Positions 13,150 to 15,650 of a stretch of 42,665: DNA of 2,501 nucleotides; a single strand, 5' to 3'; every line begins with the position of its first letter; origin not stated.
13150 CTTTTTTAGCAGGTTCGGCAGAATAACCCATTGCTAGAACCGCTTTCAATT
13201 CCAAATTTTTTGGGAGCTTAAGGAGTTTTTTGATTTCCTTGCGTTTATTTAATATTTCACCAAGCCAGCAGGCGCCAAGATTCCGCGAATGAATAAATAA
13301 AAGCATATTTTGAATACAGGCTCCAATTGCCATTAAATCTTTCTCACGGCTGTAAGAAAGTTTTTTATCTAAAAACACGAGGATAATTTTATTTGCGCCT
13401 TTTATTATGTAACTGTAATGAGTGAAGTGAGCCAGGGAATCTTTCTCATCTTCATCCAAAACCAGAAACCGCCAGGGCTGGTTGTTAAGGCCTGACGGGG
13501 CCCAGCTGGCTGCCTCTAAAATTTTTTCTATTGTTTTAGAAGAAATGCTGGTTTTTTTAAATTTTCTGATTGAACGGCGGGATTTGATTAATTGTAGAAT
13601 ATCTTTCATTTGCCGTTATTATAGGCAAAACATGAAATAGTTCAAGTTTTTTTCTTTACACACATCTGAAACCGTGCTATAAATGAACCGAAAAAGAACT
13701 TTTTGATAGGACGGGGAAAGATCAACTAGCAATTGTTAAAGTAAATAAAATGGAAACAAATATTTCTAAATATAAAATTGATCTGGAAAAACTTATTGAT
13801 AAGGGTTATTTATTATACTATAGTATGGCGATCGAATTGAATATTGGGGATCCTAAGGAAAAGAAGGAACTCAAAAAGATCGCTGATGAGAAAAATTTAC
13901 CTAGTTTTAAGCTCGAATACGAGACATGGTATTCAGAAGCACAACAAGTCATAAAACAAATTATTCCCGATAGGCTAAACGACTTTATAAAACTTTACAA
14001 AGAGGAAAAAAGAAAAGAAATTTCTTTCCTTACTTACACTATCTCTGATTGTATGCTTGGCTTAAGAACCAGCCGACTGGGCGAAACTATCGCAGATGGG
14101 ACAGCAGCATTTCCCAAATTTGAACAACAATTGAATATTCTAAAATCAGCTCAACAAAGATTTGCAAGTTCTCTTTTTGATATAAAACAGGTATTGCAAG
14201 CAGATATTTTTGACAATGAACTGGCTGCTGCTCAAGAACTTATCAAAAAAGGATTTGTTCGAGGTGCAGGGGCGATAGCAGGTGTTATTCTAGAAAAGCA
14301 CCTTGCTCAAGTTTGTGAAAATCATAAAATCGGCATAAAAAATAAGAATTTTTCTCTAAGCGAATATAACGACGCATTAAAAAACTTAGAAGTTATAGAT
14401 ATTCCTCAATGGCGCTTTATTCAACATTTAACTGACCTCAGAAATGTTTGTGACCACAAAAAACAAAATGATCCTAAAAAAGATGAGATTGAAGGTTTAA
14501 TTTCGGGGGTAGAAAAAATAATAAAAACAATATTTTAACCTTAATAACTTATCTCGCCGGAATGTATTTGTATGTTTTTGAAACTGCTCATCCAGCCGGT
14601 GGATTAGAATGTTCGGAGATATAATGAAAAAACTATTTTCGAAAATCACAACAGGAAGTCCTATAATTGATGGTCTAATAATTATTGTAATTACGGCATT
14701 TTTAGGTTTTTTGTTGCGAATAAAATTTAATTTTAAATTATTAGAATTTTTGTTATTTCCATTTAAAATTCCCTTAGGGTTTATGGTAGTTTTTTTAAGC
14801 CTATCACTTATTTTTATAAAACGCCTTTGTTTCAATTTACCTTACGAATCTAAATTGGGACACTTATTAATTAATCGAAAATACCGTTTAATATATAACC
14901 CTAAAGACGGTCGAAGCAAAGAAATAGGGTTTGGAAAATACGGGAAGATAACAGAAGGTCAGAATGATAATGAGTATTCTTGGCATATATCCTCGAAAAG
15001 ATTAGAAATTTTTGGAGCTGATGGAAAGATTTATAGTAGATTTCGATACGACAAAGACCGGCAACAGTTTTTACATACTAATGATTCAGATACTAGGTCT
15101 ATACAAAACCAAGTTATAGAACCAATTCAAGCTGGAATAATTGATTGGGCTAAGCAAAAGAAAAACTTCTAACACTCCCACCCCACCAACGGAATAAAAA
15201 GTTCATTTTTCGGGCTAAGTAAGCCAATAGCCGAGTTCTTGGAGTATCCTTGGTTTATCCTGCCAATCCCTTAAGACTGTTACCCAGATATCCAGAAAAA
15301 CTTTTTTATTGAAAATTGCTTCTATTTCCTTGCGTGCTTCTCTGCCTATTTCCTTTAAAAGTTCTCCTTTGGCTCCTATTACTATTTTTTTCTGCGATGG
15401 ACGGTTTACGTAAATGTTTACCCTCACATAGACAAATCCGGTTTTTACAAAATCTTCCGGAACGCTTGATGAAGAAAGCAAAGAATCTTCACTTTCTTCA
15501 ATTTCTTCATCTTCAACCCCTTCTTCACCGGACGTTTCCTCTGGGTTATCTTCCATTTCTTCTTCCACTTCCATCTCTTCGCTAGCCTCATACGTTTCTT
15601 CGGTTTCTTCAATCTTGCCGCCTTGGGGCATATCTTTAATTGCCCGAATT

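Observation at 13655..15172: Two-gene plus-strand islet: HEPN-like (Rx4H) protein plus a 2-TM protein, a candidate undescribed abortive-infection/toxin module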

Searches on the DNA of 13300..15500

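Call 75: search_rna_families(source=window, start=13300, end=15500, threshold=evalue, max_evalue=1)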
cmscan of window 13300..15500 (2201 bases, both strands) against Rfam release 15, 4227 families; matches with E-value up to 1: 1.
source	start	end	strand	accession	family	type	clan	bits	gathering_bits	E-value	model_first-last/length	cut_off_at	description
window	15154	15170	-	RF00489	ctRNA_p42d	Gene; antisense;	-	19.7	50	0.55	1-46/46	no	ctRNA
